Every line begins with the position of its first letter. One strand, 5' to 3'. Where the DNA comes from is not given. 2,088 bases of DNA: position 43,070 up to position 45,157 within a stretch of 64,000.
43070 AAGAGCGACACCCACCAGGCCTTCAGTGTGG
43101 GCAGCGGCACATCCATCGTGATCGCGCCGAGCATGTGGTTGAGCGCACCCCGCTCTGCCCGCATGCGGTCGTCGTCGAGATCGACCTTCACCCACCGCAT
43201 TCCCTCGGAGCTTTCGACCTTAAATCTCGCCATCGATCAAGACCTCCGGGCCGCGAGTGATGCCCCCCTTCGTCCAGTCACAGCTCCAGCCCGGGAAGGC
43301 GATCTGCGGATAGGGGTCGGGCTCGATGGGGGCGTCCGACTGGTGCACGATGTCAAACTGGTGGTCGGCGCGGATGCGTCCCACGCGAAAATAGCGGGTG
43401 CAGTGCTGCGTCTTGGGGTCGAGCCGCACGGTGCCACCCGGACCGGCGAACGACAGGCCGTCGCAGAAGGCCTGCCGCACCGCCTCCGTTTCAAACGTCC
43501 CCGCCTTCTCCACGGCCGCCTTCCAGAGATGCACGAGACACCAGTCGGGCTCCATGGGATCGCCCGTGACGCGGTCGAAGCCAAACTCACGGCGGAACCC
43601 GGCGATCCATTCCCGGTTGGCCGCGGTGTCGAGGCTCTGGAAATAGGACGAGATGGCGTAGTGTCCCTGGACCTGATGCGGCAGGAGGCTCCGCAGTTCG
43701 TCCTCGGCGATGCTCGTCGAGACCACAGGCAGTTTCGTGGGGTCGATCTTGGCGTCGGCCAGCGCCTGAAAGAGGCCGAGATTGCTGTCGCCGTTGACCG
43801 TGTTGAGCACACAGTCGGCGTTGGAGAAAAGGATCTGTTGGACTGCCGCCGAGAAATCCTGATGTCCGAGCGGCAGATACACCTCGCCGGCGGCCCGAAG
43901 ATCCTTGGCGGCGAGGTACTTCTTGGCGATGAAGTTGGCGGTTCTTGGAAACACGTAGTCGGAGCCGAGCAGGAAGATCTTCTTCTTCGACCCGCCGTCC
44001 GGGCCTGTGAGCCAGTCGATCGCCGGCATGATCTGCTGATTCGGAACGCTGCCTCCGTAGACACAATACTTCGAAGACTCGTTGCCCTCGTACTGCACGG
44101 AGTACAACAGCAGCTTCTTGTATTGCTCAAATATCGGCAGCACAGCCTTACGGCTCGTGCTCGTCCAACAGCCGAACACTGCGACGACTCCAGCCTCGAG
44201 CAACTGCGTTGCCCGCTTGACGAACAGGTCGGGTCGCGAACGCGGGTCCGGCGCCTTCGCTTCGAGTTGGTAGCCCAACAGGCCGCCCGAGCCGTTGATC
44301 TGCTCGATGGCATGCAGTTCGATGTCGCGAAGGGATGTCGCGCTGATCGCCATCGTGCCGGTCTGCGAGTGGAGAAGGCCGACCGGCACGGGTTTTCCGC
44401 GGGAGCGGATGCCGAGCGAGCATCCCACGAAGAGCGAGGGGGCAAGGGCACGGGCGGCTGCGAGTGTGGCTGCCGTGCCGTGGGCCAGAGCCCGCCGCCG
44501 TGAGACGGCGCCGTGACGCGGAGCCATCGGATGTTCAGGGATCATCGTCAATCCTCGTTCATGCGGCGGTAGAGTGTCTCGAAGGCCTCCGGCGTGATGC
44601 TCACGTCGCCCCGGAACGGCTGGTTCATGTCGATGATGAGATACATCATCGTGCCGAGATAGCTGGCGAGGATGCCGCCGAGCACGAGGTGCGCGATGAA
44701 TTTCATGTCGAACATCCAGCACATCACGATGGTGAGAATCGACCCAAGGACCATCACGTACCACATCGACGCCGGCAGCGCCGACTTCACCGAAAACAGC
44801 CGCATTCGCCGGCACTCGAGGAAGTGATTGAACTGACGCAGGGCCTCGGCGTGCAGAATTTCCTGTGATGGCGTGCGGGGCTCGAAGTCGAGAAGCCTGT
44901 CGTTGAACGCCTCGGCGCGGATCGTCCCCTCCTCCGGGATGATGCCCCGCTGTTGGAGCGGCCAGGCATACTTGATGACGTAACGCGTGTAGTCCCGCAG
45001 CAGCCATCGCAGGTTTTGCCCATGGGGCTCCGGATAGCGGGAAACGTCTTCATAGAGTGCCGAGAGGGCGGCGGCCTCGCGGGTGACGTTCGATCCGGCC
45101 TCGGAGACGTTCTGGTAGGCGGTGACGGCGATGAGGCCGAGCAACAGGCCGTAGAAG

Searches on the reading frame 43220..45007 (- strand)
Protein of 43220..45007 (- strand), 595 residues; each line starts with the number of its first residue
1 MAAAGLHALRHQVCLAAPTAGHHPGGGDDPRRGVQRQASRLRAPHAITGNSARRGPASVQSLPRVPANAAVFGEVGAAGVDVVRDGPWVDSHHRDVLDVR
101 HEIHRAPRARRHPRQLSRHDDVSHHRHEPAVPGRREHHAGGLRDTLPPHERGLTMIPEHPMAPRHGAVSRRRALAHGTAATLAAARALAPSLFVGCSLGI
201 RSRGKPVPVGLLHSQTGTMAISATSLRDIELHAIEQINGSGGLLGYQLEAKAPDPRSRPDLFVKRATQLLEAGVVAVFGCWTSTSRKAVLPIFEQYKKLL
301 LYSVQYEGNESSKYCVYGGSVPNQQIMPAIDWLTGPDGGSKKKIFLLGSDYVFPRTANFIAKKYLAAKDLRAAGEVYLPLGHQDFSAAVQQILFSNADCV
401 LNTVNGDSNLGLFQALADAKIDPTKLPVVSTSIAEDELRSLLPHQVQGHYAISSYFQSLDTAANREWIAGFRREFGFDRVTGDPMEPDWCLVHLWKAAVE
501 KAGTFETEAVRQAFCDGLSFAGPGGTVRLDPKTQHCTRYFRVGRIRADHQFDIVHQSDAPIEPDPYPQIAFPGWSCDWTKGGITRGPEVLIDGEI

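Call 3: search_protein_families(library=pfam, proteins=[window:43220-45007:-], max_evalue=0.01)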
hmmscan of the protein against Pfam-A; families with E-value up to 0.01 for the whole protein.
window:43220-45007:- (595 aa): 3 families
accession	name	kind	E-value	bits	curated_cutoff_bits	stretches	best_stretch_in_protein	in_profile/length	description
PF13433.12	Peripla_BP_5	-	8.3e-128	427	27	1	208-569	2-360/363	Periplasmic binding protein domain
PF13458.12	Peripla_BP_6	-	1.8e-63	215.7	31.7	1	206-549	1-342/343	Periplasmic binding protein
PF01094.35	ANF_receptor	-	0.00021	20.9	25.4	1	232-309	8-88/353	Receptor family ligand binding region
